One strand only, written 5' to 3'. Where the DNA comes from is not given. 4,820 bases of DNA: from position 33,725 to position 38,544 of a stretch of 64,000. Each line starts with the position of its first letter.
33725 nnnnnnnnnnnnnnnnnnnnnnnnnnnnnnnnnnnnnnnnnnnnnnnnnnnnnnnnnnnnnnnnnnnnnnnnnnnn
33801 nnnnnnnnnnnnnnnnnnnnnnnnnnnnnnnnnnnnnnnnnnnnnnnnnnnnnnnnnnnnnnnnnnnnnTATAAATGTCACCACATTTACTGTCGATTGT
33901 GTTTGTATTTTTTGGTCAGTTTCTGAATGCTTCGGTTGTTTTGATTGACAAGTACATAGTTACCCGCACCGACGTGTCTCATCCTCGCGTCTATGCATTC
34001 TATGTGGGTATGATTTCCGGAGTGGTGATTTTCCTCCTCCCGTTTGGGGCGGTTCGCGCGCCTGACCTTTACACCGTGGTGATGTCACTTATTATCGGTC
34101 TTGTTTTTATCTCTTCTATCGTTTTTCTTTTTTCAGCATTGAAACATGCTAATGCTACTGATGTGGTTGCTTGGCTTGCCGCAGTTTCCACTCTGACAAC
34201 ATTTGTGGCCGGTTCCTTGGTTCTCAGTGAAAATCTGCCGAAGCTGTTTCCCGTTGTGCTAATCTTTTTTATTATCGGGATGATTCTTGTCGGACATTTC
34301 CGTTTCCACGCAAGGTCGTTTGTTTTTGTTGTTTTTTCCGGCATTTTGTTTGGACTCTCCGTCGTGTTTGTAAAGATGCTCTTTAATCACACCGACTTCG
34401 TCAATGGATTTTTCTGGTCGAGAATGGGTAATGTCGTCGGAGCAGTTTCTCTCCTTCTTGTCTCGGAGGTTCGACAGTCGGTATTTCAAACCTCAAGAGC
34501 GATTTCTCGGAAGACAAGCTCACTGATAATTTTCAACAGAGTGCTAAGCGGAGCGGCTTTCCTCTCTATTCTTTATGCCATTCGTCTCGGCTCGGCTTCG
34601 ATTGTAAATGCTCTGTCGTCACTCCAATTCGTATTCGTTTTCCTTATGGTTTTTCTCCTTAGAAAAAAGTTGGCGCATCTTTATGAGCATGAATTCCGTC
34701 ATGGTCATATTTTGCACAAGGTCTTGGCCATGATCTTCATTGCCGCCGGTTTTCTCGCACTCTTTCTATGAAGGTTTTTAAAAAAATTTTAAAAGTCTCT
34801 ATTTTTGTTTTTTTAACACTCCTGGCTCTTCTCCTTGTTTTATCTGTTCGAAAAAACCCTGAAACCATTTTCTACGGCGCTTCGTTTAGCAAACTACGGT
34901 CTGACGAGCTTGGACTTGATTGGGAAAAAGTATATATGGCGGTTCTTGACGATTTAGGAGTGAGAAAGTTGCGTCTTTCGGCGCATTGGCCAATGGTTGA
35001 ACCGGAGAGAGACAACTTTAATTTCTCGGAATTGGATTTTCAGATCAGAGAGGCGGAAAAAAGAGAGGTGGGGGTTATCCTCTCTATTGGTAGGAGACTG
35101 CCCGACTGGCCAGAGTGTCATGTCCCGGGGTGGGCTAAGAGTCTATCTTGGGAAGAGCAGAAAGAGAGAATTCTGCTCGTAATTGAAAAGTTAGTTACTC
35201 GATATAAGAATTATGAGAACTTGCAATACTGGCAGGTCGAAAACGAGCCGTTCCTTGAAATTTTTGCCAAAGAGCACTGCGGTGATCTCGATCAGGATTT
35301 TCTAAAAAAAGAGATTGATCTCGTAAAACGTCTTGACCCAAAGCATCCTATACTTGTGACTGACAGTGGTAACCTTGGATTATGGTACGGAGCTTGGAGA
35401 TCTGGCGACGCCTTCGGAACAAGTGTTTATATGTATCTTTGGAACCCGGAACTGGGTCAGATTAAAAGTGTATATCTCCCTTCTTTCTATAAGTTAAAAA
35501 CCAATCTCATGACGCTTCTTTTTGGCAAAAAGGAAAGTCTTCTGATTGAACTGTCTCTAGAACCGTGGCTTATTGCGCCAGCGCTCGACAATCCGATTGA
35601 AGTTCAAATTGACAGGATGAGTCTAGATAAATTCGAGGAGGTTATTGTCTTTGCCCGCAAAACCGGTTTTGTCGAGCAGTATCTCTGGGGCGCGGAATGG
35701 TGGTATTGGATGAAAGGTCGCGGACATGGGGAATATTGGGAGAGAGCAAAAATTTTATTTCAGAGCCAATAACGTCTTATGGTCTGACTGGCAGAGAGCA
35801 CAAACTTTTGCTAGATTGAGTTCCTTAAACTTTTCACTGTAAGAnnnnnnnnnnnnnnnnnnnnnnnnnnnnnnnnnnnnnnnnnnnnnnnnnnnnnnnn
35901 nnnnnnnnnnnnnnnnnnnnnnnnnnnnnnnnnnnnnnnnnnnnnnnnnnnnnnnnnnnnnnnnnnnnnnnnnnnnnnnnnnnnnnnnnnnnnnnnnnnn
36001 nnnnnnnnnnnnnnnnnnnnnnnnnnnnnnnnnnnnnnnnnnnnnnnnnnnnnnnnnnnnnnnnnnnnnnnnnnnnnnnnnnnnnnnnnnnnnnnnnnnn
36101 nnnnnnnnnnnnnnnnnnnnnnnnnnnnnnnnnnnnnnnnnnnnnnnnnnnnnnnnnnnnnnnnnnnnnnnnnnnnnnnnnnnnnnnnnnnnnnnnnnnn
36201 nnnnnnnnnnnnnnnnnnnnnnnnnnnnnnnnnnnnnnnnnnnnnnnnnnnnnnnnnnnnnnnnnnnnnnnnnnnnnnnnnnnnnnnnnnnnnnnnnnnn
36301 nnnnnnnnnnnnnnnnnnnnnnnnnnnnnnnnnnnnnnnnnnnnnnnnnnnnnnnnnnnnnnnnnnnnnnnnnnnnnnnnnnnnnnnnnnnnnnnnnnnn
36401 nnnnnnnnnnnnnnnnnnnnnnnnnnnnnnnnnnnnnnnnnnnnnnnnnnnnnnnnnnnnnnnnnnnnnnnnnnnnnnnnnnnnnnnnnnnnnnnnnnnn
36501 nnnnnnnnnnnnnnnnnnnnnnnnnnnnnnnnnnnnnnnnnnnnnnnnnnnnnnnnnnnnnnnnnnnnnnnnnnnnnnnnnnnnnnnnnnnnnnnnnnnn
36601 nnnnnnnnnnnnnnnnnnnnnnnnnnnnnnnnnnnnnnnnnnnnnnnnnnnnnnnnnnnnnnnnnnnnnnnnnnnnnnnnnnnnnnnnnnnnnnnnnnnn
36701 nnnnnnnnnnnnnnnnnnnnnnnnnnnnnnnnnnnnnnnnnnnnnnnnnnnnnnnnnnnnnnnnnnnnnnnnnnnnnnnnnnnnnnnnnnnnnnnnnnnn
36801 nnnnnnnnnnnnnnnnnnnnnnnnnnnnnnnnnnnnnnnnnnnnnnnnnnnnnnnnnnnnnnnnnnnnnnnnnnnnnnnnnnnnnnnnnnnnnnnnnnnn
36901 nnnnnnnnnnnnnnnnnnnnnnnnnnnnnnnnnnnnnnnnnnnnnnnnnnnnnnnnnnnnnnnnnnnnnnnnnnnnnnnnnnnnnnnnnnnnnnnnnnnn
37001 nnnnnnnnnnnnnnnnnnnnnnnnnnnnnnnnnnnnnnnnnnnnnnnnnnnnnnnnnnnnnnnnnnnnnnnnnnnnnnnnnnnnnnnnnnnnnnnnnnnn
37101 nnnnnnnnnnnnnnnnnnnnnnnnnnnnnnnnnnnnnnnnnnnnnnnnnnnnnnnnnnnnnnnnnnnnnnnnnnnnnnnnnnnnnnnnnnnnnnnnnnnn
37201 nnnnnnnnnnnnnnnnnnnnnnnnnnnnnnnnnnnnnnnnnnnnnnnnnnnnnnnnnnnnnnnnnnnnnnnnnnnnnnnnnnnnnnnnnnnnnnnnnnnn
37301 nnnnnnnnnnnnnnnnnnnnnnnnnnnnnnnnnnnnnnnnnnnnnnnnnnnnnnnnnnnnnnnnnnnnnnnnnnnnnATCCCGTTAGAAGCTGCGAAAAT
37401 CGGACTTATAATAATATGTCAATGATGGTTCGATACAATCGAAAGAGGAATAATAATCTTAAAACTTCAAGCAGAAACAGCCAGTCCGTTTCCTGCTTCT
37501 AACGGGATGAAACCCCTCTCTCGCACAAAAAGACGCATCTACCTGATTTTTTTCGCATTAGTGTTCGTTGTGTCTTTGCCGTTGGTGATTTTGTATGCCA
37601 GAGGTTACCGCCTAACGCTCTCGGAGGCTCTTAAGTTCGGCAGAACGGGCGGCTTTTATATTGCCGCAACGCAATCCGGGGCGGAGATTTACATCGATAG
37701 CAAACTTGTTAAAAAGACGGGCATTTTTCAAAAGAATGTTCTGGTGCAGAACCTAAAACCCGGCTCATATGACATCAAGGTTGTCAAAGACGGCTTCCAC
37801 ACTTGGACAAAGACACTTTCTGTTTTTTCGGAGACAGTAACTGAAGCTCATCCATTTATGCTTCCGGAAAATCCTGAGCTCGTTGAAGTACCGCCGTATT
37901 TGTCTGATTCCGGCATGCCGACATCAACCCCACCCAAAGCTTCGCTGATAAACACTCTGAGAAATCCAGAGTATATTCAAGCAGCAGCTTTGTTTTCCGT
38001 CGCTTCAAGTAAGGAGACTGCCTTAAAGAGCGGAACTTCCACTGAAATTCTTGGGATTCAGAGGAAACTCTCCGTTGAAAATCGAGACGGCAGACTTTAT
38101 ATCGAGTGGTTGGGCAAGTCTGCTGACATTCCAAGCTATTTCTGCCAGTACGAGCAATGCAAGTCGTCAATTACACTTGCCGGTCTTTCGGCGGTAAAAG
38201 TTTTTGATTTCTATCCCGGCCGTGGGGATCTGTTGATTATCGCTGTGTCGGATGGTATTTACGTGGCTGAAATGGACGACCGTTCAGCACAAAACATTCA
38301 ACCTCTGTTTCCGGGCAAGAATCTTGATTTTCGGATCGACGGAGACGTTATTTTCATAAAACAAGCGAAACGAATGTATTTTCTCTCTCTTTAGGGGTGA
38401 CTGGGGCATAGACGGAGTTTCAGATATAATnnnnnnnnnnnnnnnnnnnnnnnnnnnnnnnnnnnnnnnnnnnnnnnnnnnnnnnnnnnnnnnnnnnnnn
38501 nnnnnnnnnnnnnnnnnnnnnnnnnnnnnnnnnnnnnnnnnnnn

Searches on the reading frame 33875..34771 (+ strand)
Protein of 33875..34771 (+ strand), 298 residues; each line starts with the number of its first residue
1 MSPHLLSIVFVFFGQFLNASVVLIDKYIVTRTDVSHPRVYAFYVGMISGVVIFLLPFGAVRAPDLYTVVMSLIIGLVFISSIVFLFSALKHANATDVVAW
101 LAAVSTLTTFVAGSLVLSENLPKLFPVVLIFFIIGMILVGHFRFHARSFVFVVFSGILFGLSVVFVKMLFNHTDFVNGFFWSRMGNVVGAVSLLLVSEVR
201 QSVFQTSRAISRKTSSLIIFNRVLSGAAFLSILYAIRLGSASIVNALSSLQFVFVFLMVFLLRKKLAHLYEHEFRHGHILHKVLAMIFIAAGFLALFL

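Call 15: search_protein_families(library=pfam, proteins=[window:33875-34771:+], max_evalue=0.01)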
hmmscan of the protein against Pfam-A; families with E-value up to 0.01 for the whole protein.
window:33875-34771:+ (298 aa): 1 family
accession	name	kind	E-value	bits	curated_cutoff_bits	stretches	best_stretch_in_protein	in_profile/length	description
PF00892.27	EamA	-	1.2e-05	26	28.2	1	150-265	5-114/135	EamA-like transporter family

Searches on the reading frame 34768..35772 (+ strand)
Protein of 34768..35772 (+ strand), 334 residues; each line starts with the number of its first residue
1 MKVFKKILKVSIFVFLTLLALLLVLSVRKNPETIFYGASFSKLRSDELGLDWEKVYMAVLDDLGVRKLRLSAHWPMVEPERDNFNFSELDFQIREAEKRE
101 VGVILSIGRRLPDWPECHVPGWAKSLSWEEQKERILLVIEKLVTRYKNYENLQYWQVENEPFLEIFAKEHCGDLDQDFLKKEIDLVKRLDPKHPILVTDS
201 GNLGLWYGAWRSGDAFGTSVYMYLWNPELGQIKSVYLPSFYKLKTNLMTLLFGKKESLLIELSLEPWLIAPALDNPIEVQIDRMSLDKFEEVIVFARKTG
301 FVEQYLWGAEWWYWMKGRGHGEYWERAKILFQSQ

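Call 15: search_protein_families(library=pfam, proteins=[window:34768-35772:+], max_evalue=0.01)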
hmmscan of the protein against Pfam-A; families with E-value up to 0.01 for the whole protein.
window:34768-35772:+ (334 aa): 3 families
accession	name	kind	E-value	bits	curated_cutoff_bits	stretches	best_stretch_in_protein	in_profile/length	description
PF02449.21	Glyco_hydro_42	-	1e-07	32.1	21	0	63-107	22-67/376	Beta-galactosidase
PF00331.26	Glyco_hydro_10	-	0.0005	19.8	22.1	1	73-164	46-132/311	Glycosyl hydrolase family 10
PF00150.24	Cellulase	-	0.0087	16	23.5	0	56-206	26-170/272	Cellulase (glycosyl hydrolase family 5)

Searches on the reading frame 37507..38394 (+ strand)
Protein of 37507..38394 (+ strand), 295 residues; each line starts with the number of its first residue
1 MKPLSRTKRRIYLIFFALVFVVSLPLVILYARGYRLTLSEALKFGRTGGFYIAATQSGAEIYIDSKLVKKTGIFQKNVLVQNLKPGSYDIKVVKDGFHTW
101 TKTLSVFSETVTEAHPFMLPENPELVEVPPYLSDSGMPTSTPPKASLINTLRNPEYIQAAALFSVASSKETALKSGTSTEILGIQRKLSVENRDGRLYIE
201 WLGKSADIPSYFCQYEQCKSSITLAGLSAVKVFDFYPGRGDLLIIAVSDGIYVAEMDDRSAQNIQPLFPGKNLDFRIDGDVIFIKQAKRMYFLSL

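Call 15: search_protein_families(library=pfam, proteins=[window:37507-38394:+], max_evalue=0.01)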
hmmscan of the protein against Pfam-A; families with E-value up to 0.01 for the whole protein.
window:37507-38394:+ (295 aa): 1 family
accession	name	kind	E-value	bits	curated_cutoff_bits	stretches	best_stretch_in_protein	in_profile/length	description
PF08308.17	PEGA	-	2.1e-08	34.4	20.8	1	49-113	3-62/71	PEGA domain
